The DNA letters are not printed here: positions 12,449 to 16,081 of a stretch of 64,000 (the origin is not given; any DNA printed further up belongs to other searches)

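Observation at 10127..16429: Four-gene operon SLATT(DUF4231) - HD+GHKL ATPase - PRTase - unknown: candidate undescribed defence system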

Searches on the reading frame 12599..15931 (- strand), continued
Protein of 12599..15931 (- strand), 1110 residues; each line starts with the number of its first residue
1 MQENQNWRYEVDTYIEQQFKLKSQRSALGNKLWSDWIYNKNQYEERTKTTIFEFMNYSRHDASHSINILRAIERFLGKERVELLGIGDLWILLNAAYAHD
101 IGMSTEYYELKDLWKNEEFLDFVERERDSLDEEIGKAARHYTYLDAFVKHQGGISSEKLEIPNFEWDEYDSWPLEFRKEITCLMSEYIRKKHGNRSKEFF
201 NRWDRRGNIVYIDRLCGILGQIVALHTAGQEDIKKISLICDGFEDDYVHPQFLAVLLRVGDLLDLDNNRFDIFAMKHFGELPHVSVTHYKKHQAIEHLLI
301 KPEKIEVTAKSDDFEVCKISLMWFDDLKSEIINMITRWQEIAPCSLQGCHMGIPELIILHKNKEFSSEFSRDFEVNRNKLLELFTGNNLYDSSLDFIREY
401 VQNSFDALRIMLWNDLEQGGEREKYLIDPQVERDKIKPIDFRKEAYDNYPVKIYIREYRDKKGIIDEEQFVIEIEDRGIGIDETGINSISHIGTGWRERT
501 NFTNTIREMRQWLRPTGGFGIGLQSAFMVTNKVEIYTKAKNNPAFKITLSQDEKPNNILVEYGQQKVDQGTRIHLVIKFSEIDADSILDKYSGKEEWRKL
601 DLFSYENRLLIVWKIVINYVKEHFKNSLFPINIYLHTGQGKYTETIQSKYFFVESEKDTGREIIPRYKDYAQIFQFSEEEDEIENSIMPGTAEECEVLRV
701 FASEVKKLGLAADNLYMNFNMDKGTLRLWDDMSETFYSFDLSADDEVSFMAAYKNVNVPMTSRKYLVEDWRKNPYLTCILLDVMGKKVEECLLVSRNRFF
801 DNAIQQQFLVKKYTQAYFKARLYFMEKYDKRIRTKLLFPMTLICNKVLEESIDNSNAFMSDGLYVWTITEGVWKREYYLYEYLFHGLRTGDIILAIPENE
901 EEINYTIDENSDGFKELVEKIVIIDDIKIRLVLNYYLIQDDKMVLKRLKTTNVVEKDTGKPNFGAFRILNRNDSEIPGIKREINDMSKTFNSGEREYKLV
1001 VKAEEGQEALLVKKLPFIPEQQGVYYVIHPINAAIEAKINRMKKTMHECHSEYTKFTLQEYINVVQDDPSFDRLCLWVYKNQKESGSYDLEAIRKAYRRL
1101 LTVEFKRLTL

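Call 21: find_related_loci(query=A1, collection=genome_contigs, flank=8000)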
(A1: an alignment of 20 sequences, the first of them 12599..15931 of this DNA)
Query A1 (1110 aa) in genome_contigs; peptide patterns used: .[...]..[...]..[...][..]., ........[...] (x = any residue, [..] = any of these).
223 stretches matched a pattern; 136 encode a relative of the query (tblastn E <= 1e-3); the best 80 are kept; 80 distinct loci.
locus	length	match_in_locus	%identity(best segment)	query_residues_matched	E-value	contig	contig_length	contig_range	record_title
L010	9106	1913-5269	51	12-1105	0e+0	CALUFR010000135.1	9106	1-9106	MAG: uncultured Bacteroides sp. isolate E22__bin243 genome assembly, contig: E22__k127_6651061, whole genome shotgun seq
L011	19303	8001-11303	36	13-1101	0e+0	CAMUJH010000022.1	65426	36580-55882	MAG TPA_asm: uncultured Hungatella sp. isolate SRR14038232_bin.39_metawrap_v1.3_MAG genome assembly, contig: NODE.659_le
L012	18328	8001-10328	33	10-800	6e-124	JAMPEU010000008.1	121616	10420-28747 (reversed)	MAG: Butyrivibrio sp. isolate NALB_7823_4 Scaffold_#8__SCF_008___121616_bp, whole genome shotgun sequence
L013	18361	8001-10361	32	13-799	1e-115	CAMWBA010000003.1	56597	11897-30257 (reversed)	MAG TPA_asm: uncultured Firmicutes bacterium isolate SRR14862901_bin.1_metawrap_v1.3_MAG genome assembly, contig: NODE.1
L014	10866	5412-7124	37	10-582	6e-114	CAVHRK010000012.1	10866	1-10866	Anaerobutyricum sp. isolate H07651-L1_cleanbin_000002 genome assembly, contig: Spades_H07651-L1_contig_833, whole genome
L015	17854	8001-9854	36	10-631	3e-113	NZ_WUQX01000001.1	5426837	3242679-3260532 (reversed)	Sporofaciens musculi strain WCA-9-b2 tig00000001_pilon, whole genome shotgun sequence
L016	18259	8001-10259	31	10-799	2e-107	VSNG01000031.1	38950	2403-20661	MAG: Lachnospiraceae bacterium isolate S9762_S14_bin.22 S9762_S14_S9762_S14_bin.22_contig_31, whole genome shotgun seque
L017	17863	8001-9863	34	10-633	8e-106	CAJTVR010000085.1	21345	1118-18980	MAG TPA_asm: uncultured Eubacterium sp. isolate MGBC117467 genome assembly, contig: MGBC117467.85, whole genome shotgun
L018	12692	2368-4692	32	11-774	6e-106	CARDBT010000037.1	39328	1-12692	MAG TPA_asm: uncultured Lachnospiraceae bacterium isolate MGBC144944 genome assembly, contig: MGBC144944.37, whole genom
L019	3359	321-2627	32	11-818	9e-107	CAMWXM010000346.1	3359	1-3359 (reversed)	MAG TPA_asm: uncultured Ruminococcus sp. isolate SRR14411257_bin.9_metawrap_v1.3_MAG genome assembly, contig: NODE.5012_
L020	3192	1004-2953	32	1-680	7e-105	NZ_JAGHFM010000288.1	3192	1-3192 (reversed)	MAG: Terrisporobacter sp. isolate MAG.180 k127_1311187, whole genome shotgun sequence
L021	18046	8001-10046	32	13-686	1e-94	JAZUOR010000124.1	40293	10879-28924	MAG: Acutalibacteraceae bacterium isolate T1900044870_TS20190336.MAGScoT_cleanbin_000048 SGB_3168_k141_1082309, whole ge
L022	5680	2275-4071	33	32-648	2e-93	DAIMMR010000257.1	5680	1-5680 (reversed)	MAG TPA_asm: Clostridium sp. isolate CTOTU40300 NODE_11978_length_5680_cov_11.339200, whole genome shotgun sequence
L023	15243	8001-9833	32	6-633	7e-93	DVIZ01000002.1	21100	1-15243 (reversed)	MAG TPA_asm: Candidatus Scybalomonas excrementigallinarum isolate 3201 CHK110__C9467_L21100_ERR2241858, whole genome sho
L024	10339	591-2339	32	32-631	3e-92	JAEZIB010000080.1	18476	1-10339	MAG: Bacillota bacterium isolate OH_CDB_159 k127_1392143, whole genome shotgun sequence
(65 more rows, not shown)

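Call 27: search_solved_structures(query=A1, max_evalue=0.01)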
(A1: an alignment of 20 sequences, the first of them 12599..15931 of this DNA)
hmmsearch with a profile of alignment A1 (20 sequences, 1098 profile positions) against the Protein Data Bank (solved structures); distinct sequences matched with E-value up to 0.01: 135 (the best 60 are shown).
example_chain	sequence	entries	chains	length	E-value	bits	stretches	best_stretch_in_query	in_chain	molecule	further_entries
3peh_A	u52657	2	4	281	4.6e-15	58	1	461-590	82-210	Endoplasmin homolog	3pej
7c04_A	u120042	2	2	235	1.3e-14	56.6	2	462-592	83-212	Heat shock protein 75 kDa, mitochondrial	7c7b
5f3k_A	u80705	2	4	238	1.3e-14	56.5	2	462-592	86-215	Heat shock protein 75 kDa, mitochondrial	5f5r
7u8u_A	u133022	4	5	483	4e-14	54.9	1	462-628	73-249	Heat shock protein 75 kDa, mitochondrial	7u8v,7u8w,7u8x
4z1f_A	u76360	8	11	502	4.1e-14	54.9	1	462-628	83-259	Heat shock protein 75 kDa, mitochondrial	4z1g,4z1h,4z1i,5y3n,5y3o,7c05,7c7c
5hph_A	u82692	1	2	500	4.1e-14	54.9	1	462-628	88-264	Heat shock protein 75 kDa, mitochondrial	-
7ulk_A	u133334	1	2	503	4.2e-14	54.9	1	462-628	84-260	Heat shock protein 75 kDa, mitochondrial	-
2ior_A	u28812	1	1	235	1.1e-13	53.4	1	462-588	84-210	Chaperone protein htpG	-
3ied_A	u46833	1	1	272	1.2e-13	53.3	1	377-583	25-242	Heat shock protein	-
7kck_A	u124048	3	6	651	1.3e-13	53.3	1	462-594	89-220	Heat shock protein 75 kDa, mitochondrial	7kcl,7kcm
6xg6_A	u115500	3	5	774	2.2e-13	52.4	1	462-594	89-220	Heat shock protein 75 kDa, mitochondrial, Fibronectin binding protein fusion | Heat shock protein 75 kDa, mitochondrial, SpyCatcher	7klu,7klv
4j0b_A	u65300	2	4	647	2.7e-13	52.2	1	461-627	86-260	TNF receptor-associated protein 1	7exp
6d14_A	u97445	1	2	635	2.7e-13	52.2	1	461-627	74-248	TNF receptor-associated protein 1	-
4ivg_A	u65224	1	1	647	2.7e-13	52.2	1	461-627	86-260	TNF receptor-associated protein 1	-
5tvu_A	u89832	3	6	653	2.8e-13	52.1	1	461-627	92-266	TNF receptor-associated protein 1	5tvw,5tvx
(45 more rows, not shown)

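Call 37: list_cluster_members(proteins=[P0141, window:12599-15931:-, window:15959-16429:-, P0124, P0060, P0019])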
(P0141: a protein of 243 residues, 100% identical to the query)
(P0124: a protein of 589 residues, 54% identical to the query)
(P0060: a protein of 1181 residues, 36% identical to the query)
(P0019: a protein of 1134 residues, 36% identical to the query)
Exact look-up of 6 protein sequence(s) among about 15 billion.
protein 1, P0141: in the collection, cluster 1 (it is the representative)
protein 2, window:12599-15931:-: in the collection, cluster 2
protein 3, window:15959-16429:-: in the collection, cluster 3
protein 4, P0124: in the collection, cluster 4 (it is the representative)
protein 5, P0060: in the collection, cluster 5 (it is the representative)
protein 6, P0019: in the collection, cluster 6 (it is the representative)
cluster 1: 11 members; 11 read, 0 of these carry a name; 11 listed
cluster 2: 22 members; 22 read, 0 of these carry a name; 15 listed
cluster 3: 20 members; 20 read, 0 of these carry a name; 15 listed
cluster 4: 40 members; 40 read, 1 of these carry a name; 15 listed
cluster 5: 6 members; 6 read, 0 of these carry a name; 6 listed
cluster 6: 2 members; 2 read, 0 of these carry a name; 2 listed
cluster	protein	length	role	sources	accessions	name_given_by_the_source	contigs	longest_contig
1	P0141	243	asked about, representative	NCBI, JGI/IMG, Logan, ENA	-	-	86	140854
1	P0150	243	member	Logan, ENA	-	-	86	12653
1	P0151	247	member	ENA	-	-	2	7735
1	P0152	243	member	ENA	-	-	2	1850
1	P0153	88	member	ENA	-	-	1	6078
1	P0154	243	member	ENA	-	-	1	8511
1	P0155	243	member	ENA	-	-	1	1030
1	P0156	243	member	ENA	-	-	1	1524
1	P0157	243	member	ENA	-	-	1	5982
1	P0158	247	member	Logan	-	-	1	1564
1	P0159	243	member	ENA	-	-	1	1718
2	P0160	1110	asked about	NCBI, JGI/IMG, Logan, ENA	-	-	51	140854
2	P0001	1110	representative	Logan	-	-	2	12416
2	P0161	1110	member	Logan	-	-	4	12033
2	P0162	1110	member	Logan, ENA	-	-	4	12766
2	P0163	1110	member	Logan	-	-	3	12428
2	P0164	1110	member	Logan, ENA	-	-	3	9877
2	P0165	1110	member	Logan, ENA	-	-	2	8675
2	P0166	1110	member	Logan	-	-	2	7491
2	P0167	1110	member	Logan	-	-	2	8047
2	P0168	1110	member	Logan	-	-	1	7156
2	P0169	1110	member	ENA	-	-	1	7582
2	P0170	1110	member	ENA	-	-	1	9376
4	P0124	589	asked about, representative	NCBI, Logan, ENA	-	-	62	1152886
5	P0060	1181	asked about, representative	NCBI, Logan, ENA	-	-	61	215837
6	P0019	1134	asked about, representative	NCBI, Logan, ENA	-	-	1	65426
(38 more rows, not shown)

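Call 61: find_encoding_contigs(protein=window:12599-15931:-, flank=10000, max_places=6)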
Protein window:12599-15931:- (1110 aa): 24 contigs read that carry it; 6 places shown.
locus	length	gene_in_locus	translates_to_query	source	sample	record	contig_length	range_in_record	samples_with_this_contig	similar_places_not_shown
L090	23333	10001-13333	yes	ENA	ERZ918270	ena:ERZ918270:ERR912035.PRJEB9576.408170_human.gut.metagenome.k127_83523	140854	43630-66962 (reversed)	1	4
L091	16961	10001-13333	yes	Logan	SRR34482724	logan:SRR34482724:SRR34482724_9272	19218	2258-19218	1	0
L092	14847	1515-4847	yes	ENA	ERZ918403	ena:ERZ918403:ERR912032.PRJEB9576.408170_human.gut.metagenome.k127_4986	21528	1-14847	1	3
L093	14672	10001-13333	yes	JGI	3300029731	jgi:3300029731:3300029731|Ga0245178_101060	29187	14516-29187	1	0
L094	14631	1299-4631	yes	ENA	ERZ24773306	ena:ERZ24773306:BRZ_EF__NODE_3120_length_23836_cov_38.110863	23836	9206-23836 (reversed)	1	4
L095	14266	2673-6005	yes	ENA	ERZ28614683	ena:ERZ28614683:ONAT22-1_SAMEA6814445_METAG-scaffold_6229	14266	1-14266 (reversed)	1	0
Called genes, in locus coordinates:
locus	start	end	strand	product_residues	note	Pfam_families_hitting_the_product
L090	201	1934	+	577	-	-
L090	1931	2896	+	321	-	PF04055:Radical_SAM, PF13353:Fer4_12 (weak)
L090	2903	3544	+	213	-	PF10050:DUF2284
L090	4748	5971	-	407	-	PF01637:ATPase_2 (weak), PF13173:AAA_14, PF13635:DUF4143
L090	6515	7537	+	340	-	PF22483:Mu-transpos_C_2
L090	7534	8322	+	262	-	PF01695:IstB_IS21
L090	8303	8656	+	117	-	-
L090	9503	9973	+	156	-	PF14015:DUF4231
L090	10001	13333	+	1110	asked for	PF24391:HD-CE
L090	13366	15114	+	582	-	-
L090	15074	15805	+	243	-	-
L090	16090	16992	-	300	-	-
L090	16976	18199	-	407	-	PF06970:RepA_N, PF19481:DUF6017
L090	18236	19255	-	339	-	PF02195:ParB_N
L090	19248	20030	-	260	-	PF00142:Fer4_NifH, PF01656:CbiA, PF02374:ArsA_ATPase, PF06564:CBP_BcsQ, PF09140:MipZ (weak), PF10609:ParA, PF13614:AAA_31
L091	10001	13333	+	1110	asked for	PF24391:HD-CE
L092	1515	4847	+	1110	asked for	PF24391:HD-CE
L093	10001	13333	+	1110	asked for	PF24391:HD-CE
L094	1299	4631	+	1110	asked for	PF24391:HD-CE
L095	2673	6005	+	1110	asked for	PF24391:HD-CE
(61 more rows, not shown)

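Call 71: search_protein_families(library=padloc, alignment_id=A7, max_evalue=0.00001)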
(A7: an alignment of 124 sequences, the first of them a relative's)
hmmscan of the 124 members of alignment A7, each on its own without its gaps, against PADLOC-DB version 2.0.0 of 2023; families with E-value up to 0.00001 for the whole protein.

A. member 1, L001:4471-5805:+ (444 aa): 0 families

B. families by the number of members that match (of 124 scanned): 525 families (the first 25 are shown)
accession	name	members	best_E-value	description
PDLC02335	AbiLi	5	4.5e-80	AbiLi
PDLC04135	mad3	5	1.6e-33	mads_3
PDLC00271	PtuA1|PtuA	5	5.4e-33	AAA ATPase domain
PDLC02980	AriA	5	1.3e-27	-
PDLC02979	AriA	5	1.2e-19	-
PDLC04140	mad8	5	5.9e-12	mads_8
PDLC02914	ATPase-Toprim_I-B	5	8.3e-12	-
PDLC03154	Specificity_I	4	3.9e-91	Type I specificity subunit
PDLC03068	Specificity_I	4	4.1e-89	Type I specificity subunit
PDLC03099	Specificity_I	4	1.8e-85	Type I specificity subunit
PDLC03089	Specificity_I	4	3.2e-74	Type I specificity subunit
PDLC03179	Specificity_I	4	6.7e-72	Type I specificity subunit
PDLC03168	Specificity_I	4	4.4e-67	Type I specificity subunit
PDLC03086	Specificity_I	4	1e-63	Type I specificity subunit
PDLC03079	Specificity_I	4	8.4e-61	Type I specificity subunit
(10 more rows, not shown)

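Call 72: search_protein_families(library=pfam, alignment_id=A7, max_evalue=0.00001)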
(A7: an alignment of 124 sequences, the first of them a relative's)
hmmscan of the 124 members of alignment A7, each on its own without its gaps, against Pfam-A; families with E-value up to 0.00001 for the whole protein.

A. member 1, L001:4471-5805:+ (444 aa): 3 families
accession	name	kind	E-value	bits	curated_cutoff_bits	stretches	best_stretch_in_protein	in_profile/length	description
PF00483.29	NTP_transferase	-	1.2e-31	110.6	21.2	1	11-273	3-240/245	Nucleotidyl transferase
PF07883.17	Cupin_2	-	3.9e-12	46.1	27.2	1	362-426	3-68/70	Cupin domain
PF01050.24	MannoseP_isomer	-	1.6e-09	38.4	23.6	1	343-437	14-110/116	Mannose-6-phosphate isomerase C-terminal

B. families by the number of members that match (of 124 scanned): 168 families (the first 25 are shown)
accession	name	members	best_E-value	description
PF13304.12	AAA_21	5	5e-28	AAA domain, putative AbiEii toxin, Type IV TA system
PF13175.12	AAA_15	5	1e-17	AAA ATPase domain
PF01420.25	Methylase_S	4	5e-47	Type I restriction modification DNA specificity domain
PF03796.21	DnaB_C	2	6.9e-93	DnaB-like helicase C terminal domain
PF18766.7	SWI2_SNF2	2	2.8e-74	SWI2/SNF2 ATPase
PF04851.21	ResIII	2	1.7e-38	Type III restriction enzyme, res subunit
PF03432.20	Relaxase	2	1.4e-35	MobA/VirD2-like, nuclease domain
PF00005.33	ABC_tran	2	2.3e-35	ABC transporter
PF00589.27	Phage_integrase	2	8.9e-32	Phage integrase family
PF13173.12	AAA_14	2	1.9e-28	AAA domain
PF00772.26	DnaB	2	2.5e-28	DnaB-like helicase N terminal domain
PF12833.13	HTH_18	2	4.9e-23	Helix-turn-helix domain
PF00165.29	HTH_AraC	2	1.6e-20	Bacterial regulatory helix-turn-helix proteins, AraC family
PF02661.23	Fic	2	5e-20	Fic/DOC family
PF13749.12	HATPase_c_4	2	5.6e-20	Putative ATP-dependent DNA helicase recG C-terminal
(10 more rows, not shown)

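Call 74: search_protein_families(library=phrogs, proteins=[window:12599-15931:-], max_evalue=0.01)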
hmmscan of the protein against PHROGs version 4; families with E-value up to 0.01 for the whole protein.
window:12599-15931:- (1110 aa): 0 families

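Call 75: search_dna_similar(query=window:12599-15931:-, collection=phages, mode=protein, max_rows=15)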
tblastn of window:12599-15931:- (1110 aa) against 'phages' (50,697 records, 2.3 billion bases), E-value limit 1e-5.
Records with a match: 1; places in all: 1; records where one place covers at least 80% of the query: 0.
Best place of each record, by identity: <60% 1.
By first word of the organism name: Bacteriophage 1.
By host as written in the record: - 1.
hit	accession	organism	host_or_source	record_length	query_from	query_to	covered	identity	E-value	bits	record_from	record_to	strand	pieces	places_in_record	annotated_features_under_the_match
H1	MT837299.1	Bacteriophage sp.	human fecal samples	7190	49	581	48%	29.0%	3e-38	162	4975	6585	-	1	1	record has no annotation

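Call 76: search_dna_similar(query=window:12599-15931:-, collection=plasmids, mode=protein, max_rows=25)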
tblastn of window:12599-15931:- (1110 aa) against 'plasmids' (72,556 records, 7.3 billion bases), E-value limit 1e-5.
Records with a match: 4; places in all: 4; records where one place covers at least 80% of the query: 0.
Best place of each record, by identity: <60% 4.
By first word of the organism name: [Eubacterium] 1; Lachnospira 1; Hymenobacter 1; Pantoea 1.
By predicted mobility (MOB-suite, as given by PLSDB): non-mobilizable 4.
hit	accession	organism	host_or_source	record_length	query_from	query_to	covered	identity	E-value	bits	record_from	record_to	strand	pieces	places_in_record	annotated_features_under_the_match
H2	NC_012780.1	[Eubacterium] eligens ATCC 27750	-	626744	32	661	57%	30.4%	5e-63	243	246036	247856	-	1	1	ATP-binding protein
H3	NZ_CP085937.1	Lachnospira eligens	-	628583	32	661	57%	30.4%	5e-63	243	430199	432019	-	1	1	ATP-binding protein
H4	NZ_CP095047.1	Hymenobacter cellulosilyticus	single cell,air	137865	14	616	54%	28.4%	1e-44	185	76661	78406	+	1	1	ATP-binding protein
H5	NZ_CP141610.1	Pantoea agglomerans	cell culture,hydroalcoholic extract of ...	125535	15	567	50%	26.2%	7e-35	153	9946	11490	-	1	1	hypothetical protein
